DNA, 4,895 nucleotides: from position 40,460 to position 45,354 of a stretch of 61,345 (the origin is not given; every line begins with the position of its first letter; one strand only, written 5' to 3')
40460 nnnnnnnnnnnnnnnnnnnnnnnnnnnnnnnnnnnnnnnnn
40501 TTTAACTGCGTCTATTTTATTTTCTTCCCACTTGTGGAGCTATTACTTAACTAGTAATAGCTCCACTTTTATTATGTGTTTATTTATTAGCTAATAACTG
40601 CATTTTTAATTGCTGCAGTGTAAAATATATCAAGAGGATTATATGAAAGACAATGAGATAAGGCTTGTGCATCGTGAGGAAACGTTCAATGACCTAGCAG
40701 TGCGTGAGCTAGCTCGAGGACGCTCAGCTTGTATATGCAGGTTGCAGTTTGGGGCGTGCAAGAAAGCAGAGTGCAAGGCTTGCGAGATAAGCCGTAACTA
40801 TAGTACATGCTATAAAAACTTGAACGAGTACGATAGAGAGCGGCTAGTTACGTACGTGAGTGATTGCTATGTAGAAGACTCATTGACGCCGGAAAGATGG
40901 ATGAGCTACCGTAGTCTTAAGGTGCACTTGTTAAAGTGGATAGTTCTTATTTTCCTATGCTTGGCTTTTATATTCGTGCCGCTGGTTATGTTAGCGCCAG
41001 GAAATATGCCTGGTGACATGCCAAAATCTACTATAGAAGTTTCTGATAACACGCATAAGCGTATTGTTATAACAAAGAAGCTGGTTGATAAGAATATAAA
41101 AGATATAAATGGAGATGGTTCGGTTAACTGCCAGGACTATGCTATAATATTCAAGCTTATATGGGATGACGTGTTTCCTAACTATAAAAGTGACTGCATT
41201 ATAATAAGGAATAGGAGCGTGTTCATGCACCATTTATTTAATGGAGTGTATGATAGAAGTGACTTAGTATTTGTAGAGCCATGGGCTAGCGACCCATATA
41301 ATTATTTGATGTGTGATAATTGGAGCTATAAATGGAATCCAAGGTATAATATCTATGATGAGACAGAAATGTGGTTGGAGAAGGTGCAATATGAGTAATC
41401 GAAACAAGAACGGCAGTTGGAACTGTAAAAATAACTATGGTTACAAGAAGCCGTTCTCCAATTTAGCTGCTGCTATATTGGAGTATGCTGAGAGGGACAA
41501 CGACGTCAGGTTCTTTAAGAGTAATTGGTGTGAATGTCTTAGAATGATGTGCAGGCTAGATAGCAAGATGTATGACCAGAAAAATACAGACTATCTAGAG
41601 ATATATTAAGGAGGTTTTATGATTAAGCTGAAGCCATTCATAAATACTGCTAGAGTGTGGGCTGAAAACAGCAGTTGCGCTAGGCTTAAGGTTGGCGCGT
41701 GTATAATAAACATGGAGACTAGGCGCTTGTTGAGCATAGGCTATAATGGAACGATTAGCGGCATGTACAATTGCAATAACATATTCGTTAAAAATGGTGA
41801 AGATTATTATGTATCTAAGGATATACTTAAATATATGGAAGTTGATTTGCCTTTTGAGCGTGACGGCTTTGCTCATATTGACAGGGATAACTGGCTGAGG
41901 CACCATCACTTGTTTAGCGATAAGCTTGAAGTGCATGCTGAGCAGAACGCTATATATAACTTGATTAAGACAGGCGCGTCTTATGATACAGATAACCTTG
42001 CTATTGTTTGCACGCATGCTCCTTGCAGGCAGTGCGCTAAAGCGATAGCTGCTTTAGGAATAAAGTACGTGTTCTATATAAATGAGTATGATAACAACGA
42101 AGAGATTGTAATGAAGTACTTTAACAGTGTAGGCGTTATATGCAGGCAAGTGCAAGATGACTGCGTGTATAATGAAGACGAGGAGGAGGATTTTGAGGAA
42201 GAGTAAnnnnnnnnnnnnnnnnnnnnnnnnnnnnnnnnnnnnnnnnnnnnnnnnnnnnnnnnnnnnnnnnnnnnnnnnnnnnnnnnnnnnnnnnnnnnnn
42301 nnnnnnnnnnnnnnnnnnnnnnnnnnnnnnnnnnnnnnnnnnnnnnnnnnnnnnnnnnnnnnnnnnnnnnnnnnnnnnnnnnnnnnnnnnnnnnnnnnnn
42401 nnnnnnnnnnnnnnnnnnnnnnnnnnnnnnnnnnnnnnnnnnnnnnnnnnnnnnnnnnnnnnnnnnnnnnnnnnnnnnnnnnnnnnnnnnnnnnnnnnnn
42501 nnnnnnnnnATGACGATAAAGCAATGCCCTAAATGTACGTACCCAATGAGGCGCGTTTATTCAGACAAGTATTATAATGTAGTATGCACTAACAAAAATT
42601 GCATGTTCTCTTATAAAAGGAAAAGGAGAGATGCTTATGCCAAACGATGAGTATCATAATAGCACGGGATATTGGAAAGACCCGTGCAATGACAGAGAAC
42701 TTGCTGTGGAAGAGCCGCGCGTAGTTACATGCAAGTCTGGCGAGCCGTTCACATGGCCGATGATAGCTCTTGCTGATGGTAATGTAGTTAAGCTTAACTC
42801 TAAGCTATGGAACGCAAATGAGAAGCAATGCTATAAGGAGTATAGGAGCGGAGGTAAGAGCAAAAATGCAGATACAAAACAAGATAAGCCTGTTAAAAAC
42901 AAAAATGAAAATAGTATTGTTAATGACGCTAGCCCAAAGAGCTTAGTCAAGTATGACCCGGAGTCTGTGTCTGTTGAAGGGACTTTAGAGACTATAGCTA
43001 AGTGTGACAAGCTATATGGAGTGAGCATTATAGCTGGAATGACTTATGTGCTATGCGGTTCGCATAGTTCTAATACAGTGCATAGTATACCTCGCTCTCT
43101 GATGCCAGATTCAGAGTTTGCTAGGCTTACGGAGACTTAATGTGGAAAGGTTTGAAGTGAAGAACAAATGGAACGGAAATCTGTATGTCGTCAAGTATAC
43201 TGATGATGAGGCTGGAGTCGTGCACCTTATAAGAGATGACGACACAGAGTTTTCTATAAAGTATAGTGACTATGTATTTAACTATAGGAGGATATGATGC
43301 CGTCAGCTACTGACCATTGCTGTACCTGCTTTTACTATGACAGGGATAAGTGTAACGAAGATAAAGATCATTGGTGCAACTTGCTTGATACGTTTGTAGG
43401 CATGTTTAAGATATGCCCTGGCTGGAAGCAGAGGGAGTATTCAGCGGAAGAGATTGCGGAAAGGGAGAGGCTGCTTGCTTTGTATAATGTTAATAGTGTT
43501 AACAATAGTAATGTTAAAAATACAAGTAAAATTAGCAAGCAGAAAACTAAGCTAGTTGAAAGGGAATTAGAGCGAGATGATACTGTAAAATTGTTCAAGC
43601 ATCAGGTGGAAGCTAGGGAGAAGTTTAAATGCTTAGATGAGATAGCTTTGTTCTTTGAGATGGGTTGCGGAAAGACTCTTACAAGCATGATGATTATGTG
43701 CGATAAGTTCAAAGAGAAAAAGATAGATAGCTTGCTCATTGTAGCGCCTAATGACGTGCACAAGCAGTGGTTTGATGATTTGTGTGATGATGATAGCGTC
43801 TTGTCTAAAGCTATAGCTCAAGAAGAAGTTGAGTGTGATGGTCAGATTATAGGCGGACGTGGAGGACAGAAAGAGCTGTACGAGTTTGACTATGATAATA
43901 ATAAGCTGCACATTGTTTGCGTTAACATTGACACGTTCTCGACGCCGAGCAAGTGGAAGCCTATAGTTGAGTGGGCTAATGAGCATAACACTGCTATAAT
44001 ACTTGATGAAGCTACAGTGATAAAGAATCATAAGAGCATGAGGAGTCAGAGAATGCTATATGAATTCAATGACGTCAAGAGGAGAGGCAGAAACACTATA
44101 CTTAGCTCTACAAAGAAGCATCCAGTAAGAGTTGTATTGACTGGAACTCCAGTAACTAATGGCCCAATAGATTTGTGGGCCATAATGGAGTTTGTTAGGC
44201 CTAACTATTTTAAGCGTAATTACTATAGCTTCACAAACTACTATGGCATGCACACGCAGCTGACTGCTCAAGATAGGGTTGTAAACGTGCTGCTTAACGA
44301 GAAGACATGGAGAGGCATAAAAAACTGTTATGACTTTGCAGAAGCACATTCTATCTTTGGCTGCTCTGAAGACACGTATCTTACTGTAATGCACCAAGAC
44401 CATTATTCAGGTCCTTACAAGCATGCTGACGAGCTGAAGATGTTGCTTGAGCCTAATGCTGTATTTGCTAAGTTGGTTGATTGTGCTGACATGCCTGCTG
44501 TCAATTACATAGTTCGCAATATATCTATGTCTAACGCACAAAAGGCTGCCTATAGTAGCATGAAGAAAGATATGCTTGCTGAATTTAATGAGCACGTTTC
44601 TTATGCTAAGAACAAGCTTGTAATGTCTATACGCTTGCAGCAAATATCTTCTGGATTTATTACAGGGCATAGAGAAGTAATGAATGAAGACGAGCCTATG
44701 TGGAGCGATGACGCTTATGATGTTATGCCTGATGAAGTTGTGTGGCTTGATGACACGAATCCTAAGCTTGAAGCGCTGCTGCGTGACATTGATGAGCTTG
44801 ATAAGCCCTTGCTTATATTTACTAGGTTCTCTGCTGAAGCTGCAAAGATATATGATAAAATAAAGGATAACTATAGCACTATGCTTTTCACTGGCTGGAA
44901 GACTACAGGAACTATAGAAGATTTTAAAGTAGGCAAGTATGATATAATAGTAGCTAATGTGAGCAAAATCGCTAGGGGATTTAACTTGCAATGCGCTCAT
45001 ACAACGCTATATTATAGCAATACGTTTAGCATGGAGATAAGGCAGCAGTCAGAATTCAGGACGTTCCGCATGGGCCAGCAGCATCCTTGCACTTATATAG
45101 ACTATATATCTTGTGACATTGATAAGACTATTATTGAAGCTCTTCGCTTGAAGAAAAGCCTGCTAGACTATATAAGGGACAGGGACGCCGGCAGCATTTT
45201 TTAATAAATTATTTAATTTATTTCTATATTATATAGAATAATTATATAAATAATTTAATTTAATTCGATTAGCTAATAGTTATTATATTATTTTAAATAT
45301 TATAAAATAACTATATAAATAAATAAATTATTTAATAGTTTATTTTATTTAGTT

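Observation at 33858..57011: Ten-bp perfect palindrome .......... fixed 25 nt upstream of a -10 hexamer at seven intergenic sites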

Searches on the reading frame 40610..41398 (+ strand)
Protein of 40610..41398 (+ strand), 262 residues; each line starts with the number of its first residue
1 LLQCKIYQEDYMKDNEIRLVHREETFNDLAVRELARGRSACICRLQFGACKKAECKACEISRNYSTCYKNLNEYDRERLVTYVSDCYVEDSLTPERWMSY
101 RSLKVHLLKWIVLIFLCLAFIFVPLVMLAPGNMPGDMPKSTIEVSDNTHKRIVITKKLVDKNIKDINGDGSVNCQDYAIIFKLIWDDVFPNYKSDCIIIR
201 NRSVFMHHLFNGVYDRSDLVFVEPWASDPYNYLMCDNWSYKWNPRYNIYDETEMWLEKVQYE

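Call 9: search_protein_families(library=phrogs, proteins=[window:40610-41398:+])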
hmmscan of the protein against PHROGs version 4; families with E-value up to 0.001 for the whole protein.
window:40610-41398:+ (262 aa): 0 families

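Call 10: search_protein_families(library=pfam, proteins=[window:40610-41398:+])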
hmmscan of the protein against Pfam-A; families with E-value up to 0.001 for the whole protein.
window:40610-41398:+ (262 aa): 0 families

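Call 28: search_protein_families(library=pfam, proteins=[window:40643-41398:+], max_evalue=0.05)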
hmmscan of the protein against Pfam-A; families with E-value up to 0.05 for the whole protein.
window:40643-41398:+ (251 aa): 1 family
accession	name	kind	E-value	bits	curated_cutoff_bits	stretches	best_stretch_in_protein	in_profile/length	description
PF00404.24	Dockerin_1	-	0.016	15.9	22.9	1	154-172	3-21/57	Dockerin type I domain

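Call 99: search_protein_families(library=phrogs, proteins=[window:40643-41398:+], max_evalue=0.05)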
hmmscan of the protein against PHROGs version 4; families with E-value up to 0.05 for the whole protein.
window:40643-41398:+ (251 aa): 0 families

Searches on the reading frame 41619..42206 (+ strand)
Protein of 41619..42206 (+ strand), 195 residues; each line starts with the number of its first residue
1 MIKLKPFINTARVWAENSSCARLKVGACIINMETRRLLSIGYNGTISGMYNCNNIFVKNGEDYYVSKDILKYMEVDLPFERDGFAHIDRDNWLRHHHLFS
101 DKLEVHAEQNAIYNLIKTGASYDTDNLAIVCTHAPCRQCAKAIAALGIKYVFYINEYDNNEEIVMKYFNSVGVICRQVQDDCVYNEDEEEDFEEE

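Call 28: search_protein_families(library=pfam, proteins=[window:41619-42206:+], max_evalue=0.05)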
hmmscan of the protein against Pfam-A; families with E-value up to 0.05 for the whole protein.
window:41619-42206:+ (195 aa): 5 families
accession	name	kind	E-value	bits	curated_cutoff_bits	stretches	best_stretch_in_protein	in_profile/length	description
PF00383.29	dCMP_cyt_deam_1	-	5e-16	58.9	25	1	5-153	5-100/102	Cytidine and deoxycytidylate deaminase zinc-binding region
PF14437.12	MafB19-deam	-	8.2e-07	29.4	27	1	16-159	16-105/142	MafB19-like deaminase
PF18750.7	SNAD4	-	0.0025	18.3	27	1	91-145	19-73/130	Secreted Novel AID/APOBEC-like Deaminase 4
PF08210.17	APOBEC_N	-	0.045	14.2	25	0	96-146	36-88/170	APOBEC-like N-terminal domain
PF14441.12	OTT_1508_deam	-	0.048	14.1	27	0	105-149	1-44/64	OTT_1508-like deaminase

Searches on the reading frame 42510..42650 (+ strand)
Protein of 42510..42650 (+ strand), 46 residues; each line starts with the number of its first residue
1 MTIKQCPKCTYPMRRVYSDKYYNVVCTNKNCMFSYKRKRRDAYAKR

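Call 98: search_protein_families(library=pfam, proteins=[window:42510-42650:+], max_evalue=0.05)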
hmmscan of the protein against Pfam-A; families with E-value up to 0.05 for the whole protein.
window:42510-42650:+ (46 aa): 1 family
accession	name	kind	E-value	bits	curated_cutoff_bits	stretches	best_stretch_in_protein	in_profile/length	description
PF22605.2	IBR_2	-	0.045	14.3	27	0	3-35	5-35/49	IBR domain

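Call 99: search_protein_families(library=phrogs, proteins=[window:42510-42650:+], max_evalue=0.05)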
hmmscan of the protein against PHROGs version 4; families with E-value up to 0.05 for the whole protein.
window:42510-42650:+ (46 aa): 1 family
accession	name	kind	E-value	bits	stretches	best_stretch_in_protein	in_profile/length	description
phrog_26465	-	unknown function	0.031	15.1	1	5-32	13-40/70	-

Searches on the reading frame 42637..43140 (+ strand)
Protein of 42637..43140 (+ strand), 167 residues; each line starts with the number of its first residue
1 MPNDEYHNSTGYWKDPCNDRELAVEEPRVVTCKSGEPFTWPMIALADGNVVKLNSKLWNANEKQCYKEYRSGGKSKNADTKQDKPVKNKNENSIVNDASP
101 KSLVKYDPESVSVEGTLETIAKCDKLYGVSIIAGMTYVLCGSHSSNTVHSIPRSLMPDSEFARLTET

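Call 28: search_protein_families(library=pfam, proteins=[window:42637-43140:+], max_evalue=0.05)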
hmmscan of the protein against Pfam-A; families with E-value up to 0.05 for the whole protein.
window:42637-43140:+ (167 aa): 1 family
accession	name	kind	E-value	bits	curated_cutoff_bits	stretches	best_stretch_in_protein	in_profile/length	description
PF05367.17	Phage_endo_I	-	0.0062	16.6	29.1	1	58-115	4-61/149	Phage endonuclease I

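Call 99: search_protein_families(library=phrogs, proteins=[window:42637-43140:+], max_evalue=0.05)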
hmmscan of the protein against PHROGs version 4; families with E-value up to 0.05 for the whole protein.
window:42637-43140:+ (167 aa): 0 families

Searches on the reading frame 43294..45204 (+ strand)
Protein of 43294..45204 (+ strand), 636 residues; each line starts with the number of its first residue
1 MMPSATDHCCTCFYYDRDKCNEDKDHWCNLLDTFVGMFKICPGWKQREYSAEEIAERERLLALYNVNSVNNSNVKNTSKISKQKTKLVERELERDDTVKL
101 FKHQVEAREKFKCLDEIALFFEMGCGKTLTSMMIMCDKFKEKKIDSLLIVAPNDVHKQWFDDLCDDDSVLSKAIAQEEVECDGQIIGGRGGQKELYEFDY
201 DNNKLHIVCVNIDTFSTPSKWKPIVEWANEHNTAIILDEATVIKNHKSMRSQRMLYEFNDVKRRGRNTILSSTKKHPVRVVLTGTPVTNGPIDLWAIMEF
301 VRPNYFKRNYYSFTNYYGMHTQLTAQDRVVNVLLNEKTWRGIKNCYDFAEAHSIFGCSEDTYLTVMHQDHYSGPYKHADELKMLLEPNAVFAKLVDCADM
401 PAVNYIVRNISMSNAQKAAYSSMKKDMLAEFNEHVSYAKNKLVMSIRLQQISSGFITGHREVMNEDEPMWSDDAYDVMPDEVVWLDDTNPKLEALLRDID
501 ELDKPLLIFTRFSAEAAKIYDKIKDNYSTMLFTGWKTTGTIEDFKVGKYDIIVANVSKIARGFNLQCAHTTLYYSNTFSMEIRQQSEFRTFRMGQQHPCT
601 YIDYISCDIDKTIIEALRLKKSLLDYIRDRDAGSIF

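Call 9: search_protein_families(library=phrogs, proteins=[window:43294-45204:+])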
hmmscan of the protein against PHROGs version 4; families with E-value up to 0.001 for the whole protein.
window:43294-45204:+ (636 aa): 6 families
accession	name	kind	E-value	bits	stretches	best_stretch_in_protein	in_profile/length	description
phrog_62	-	DNA, RNA and nucleotide metabolism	7.9e-83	279.9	1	84-633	684-1138/1881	DNA helicase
phrog_16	-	DNA, RNA and nucleotide metabolism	6.2e-16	58.8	2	66-312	249-435/986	DNA helicase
phrog_11354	-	unknown function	4.7e-09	37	1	539-621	14-98/116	-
phrog_21391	-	DNA, RNA and nucleotide metabolism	8.5e-05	20.8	1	505-592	1361-1453/2021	DNA helicase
phrog_1685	-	unknown function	0.00028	19.2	0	118-162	849-893/2278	-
phrog_11801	-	other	0.00079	17.6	0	280-307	1102-1130/2269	DNA methyltransferase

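Call 10: search_protein_families(library=pfam, proteins=[window:43294-45204:+])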
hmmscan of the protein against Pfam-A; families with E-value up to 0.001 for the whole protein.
window:43294-45204:+ (636 aa): 3 families
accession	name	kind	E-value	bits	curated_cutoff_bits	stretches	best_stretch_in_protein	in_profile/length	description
PF00176.29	SNF2-rel_dom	-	1.4e-20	74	24.9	1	119-450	22-283/290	SNF2-related domain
PF04851.21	ResIII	-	9.3e-08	32.6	22.5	1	99-286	3-162/164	Type III restriction enzyme, res subunit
PF00271.37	Helicase_C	-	2.3e-05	25.1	23.5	1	500-594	12-110/110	Helicase conserved C-terminal domain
